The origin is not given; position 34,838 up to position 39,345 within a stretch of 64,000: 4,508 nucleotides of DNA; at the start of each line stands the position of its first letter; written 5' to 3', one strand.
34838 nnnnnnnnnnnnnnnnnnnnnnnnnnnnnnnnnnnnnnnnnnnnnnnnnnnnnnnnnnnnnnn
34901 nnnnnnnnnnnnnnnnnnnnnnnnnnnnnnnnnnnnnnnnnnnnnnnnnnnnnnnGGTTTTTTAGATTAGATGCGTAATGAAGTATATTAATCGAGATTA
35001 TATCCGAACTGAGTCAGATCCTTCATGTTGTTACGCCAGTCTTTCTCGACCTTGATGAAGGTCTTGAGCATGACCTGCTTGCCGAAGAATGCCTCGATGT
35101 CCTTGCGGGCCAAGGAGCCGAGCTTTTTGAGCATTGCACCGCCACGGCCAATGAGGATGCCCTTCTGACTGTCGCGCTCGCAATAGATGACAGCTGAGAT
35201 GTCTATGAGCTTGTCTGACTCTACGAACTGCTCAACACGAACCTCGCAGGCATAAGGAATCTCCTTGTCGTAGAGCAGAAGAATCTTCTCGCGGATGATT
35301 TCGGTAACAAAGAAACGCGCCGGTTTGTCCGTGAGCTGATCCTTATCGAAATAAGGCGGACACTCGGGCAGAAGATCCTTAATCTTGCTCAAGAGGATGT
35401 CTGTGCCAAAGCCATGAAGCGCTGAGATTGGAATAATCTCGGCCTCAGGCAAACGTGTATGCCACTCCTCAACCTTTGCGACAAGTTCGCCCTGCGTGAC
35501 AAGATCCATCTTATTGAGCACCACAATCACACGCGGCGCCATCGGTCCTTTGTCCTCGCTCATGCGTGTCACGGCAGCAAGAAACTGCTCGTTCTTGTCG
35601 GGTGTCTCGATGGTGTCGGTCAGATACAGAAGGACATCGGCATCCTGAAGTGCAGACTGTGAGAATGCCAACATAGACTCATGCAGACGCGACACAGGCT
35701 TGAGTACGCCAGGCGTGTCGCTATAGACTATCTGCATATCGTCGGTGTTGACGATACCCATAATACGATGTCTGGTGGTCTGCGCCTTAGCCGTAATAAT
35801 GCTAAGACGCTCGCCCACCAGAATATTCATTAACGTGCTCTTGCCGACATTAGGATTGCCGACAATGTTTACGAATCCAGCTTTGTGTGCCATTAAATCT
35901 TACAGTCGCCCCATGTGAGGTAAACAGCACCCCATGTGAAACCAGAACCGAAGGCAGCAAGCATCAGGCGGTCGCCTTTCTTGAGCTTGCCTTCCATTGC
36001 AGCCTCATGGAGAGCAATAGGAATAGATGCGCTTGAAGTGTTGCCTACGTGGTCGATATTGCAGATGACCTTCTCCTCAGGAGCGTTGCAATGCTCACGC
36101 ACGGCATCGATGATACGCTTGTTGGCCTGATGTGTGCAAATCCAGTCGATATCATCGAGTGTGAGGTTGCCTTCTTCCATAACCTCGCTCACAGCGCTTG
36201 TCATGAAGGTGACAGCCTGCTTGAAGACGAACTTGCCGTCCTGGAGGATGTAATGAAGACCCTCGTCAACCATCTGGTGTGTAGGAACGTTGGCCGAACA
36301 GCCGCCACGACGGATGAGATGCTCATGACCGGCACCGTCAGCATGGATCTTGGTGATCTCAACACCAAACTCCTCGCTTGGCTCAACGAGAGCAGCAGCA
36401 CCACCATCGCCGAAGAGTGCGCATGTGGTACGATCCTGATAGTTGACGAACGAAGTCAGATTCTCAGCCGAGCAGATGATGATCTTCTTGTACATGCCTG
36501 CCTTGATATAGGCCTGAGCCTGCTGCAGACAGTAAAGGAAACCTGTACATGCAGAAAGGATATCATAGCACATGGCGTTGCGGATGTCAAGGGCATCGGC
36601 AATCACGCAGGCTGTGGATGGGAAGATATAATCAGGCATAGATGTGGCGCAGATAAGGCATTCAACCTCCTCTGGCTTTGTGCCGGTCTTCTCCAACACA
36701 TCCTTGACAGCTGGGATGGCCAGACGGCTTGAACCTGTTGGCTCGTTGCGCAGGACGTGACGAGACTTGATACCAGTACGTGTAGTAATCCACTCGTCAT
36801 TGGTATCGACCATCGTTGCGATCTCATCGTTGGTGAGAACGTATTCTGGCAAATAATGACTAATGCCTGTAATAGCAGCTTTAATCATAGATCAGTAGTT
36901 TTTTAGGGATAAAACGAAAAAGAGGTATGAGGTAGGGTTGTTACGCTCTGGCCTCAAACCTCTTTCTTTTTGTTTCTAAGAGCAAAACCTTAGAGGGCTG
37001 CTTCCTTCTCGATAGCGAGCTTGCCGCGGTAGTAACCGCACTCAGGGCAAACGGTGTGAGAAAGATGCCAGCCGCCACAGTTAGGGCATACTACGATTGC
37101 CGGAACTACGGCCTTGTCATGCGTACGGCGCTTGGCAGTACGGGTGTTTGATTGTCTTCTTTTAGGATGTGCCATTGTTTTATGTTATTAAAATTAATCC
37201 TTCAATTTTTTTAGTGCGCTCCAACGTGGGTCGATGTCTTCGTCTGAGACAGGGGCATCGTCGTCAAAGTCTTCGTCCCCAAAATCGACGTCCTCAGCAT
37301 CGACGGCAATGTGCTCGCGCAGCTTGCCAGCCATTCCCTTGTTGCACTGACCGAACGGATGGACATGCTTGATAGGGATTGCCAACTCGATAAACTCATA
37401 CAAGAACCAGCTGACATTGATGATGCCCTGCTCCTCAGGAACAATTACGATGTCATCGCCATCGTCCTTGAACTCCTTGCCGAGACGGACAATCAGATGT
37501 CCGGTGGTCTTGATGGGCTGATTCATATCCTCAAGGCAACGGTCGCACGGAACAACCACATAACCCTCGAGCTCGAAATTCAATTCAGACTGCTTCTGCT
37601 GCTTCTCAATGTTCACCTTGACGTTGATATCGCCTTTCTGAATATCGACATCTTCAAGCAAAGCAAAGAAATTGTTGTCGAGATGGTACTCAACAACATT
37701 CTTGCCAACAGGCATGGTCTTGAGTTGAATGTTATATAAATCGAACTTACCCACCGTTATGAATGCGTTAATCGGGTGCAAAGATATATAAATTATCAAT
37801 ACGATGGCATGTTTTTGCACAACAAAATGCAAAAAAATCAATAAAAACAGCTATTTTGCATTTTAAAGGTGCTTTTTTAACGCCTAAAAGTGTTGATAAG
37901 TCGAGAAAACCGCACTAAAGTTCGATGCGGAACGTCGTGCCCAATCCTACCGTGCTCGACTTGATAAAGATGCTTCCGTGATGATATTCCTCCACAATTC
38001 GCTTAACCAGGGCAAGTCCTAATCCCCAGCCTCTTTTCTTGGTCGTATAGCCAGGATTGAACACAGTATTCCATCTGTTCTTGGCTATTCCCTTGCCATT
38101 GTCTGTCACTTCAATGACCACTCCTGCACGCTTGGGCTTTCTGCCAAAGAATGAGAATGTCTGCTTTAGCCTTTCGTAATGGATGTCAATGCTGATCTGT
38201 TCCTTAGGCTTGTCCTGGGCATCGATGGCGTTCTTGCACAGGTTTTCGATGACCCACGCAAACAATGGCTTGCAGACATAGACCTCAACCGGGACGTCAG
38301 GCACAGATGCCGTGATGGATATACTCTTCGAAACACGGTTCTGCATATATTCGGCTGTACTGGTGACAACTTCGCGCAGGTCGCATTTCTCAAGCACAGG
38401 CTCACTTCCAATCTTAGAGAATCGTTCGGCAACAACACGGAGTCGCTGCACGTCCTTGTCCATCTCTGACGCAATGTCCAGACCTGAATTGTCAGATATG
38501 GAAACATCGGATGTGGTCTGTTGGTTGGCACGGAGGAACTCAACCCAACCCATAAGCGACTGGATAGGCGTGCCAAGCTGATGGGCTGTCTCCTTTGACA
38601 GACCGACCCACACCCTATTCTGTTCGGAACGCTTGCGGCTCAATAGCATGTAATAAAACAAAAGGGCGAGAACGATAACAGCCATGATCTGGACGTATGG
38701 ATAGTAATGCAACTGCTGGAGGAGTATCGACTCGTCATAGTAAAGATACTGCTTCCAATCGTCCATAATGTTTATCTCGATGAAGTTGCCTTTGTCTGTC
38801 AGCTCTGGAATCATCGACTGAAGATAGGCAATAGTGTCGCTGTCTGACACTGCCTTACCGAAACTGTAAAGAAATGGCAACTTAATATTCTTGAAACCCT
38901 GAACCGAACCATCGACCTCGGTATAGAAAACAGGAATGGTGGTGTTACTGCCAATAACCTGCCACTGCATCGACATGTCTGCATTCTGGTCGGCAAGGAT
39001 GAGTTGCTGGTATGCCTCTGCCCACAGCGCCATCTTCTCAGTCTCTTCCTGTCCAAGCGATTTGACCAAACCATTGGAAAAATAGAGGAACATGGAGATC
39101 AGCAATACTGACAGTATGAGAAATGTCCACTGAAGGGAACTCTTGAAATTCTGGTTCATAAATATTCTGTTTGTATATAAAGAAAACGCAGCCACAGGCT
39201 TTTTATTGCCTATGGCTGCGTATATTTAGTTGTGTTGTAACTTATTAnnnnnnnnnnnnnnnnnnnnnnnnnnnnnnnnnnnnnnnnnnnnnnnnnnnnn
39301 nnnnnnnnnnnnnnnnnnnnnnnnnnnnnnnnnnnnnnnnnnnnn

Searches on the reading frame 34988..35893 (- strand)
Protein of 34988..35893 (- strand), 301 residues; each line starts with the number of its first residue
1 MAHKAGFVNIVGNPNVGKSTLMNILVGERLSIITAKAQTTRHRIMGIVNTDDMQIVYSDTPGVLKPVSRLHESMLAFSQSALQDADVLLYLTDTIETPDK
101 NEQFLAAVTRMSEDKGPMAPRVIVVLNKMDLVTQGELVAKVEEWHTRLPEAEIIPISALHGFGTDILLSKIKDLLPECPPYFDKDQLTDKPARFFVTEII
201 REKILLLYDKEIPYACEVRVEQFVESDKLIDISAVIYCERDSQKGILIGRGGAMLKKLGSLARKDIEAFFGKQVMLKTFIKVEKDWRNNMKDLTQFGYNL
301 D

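Call 29: search_protein_families(library=pfam, proteins=[window:34988-35893:-], max_evalue=1)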
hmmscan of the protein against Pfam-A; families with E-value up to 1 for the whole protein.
window:34988-35893:- (301 aa): 18 families
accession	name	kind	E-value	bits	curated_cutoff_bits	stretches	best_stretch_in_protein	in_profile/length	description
PF01926.29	MMR_HSR1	-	1.2e-22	80.6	21.9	1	8-128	2-113/113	50S ribosome-binding GTPase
PF07650.23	KH_2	-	1.2e-21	76.8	22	1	211-287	1-78/78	KH domain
PF02421.24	FeoB_N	-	2.8e-12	46.9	27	1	8-171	3-156/156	Ferrous iron transport protein B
PF00009.33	GTP_EFTU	-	3e-08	33.9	26.5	1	29-176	51-187/188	Elongation factor Tu GTP binding domain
PF00350.29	Dynamin_N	-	6.7e-07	29.9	27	2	9-40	2-32/168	Dynamin family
PF03193.22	RsgA_GTPase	-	1e-06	29.1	30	2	7-63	108-168/174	RsgA GTPase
PF10662.15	PduV-EutP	-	0.00043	20.6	21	1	10-172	6-142/143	Ethanolamine utilisation - propanediol utilisation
PF16897.10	MMR_HSR1_Xtn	-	0.00056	20.3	35.2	1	122-171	58-100/106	C-terminal region of MMR_HSR1 domain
PF04670.18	Gtr1_RagA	-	0.0011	18.8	22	1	11-146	5-138/232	Gtr1/RagA G protein conserved region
PF08477.19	Roc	-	0.0018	18.9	27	1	9-130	3-119/119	Ras of Complex, Roc, domain of DAPkinase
PF04548.22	AIG1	-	0.0032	17.3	27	1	10-136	5-133/212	AIG1 family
PF20720.3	nSTAND3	-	0.017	15.3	27.2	1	3-31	15-43/155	Novel STAND NTPase 3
PF19993.5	DO-GTPase2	-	0.036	14.2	27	0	102-158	143-202/226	Double-GTPase 2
PF02492.25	cobW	-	0.048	13.7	20.7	1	123-150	147-174/180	CobW/HypB/UreG, nucleotide-binding domain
PF13401.12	AAA_22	-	0.077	13.7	27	1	4-132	4-96/130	AAA domain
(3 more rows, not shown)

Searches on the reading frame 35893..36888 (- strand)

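Call 29: search_protein_families(library=pfam, proteins=[window:35893-36888:-], max_evalue=1)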
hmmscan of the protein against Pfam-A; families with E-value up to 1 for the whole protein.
window:35893-36888:- (331 aa): 4 families
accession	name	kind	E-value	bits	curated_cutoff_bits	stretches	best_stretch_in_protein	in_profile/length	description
PF08541.16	ACP_syn_III_C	-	5.1e-37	126.3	26.6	1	238-326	2-90/90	3-Oxoacyl-[acyl-carrier-protein (ACP)] synthase III C terminal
PF08545.16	ACP_syn_III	-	1.1e-24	86.6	24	1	108-184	1-79/80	3-Oxoacyl-[acyl-carrier-protein (ACP)] synthase III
PF08392.18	FAE1_CUT1_RppA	-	7.5e-05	22.6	27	1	53-169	83-204/290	FAE1/Type III polyketide synthase-like protein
PF00108.29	Thiolase_N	-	0.0036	17.2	26.4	1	37-152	8-123/260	Thiolase, N-terminal domain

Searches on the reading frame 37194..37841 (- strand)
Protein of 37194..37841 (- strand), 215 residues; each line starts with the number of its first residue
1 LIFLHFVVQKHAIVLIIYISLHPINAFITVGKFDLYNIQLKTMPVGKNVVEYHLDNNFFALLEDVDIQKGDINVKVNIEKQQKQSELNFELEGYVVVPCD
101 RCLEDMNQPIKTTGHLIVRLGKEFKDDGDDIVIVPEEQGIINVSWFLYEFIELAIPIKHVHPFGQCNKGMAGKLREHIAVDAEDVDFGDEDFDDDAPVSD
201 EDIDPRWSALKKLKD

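Call 5: search_protein_families(library=pfam, proteins=[window:37194-37841:-], max_evalue=0.01)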
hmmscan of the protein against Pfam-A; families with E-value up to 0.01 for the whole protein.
window:37194-37841:- (215 aa): 1 family
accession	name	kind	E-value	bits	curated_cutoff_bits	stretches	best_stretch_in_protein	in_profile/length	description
PF02620.22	YceD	-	3.8e-21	75.8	33.2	1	87-214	1-119/119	Large ribosomal RNA subunit accumulation protein YceD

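Call 6: search_protein_families(library=ncbifam, proteins=[window:37194-37841:-], max_evalue=0.01)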
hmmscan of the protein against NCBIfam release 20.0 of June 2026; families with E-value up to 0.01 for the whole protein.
window:37194-37841:- (215 aa): 1 family
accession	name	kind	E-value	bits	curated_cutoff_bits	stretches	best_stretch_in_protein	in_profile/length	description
NF008395.0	PRK11193.1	equivalog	0.0036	17.4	192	1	60-169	33-145/173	23S rRNA accumulation protein YceD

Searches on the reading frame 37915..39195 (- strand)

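Call 5: search_protein_families(library=pfam, proteins=[window:37915-39195:-], max_evalue=0.01)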
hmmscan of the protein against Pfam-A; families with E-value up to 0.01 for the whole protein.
window:37915-39195:- (426 aa): 3 families
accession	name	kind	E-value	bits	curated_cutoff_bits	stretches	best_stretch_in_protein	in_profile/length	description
PF02518.31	HATPase_c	-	3.7e-18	66.4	26.4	1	315-426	9-107/111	Histidine kinase-, DNA gyrase B-, and HSP90-like ATPase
PF14501.12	HATPase_c_5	-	0.0012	19.1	22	1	314-412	8-89/102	GHKL domain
PF13581.12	HATPase_c_2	-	0.0024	18.3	27.4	1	319-405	39-113/127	Histidine kinase-like ATPase domain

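Call 6: search_protein_families(library=ncbifam, proteins=[window:37915-39195:-], max_evalue=0.01)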
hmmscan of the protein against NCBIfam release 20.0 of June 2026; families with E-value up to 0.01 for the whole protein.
window:37915-39195:- (426 aa): 69 families (the best 25 are shown)
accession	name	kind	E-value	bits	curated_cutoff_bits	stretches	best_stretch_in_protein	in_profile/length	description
NF008468.0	PRK11360.1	equivalog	7.4e-27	94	646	1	203-426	403-606/616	two-component system sensor histidine kinase AtoS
NF046044.1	PnpS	equivalog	2.6e-21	76.1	400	1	182-426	158-389/390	two-component system histidine kinase PnpS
NF047496.1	HK_LIC11548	equivalog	9.1e-21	74.2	750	1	249-426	412-587/589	LIC_11548 family sensor histidine kinase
NF007688.0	PRK10364.1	equivalog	1.7e-20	73.2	479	1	198-426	242-449/460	two-component system sensor histidine kinase ZraS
NF010411.0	PRK13837.1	equivalog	1.7e-20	72.7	647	1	266-426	515-673/828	two-component system VirA-like sensor kinase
TIGR02966.1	phoR_proteo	equivalog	2.3e-17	63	334.2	1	204-425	122-332/333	phosphate regulon sensor histidine kinase PhoR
NF053867.1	SprKinKinDBac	equivalog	1.3e-16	60.1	775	1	168-426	251-495/500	sporulation kinase KinD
NF008298.1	PRK11086.1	subfamily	8.2e-15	54.2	520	1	288-426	402-523/529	DcuS/MalK family sensor histidine kinase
TIGR02956.1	TMAO_torS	equivalog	2.3e-13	49.2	676.5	1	205-426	473-680/967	TMAO reductase system sensor histidine kinase/response regulator TorS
NF046026.1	HisKinCckACaul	equivalog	4.9e-13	48.1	1000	1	272-425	373-529/678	cell cycle histidine kinase CckA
NF046020.1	HisKinCckABruc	equivalog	4.9e-13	47.8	1000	1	312-424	591-703/868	cell cycle histidine kinase CckA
TIGR02916.1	PEP_his_kin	equivalog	5.9e-13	48.3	300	1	243-425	515-677/679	XrtA/PEP-CTERM system histidine kinase PrsK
NF006800.0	PRK09303.1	equivalog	5.1e-12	45.4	342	1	268-424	228-373/383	histidine kinase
NF045911.1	TCSHisKinNblS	equivalog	9.8e-12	44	1000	1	202-426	394-618/621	two-component system sensor histidine kinase NblS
NF047874.1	MASE3_PAS_HK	subfamily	1.2e-11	44.1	560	1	356-426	549-623/655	MASE3 domain-containing sensor histidine kinase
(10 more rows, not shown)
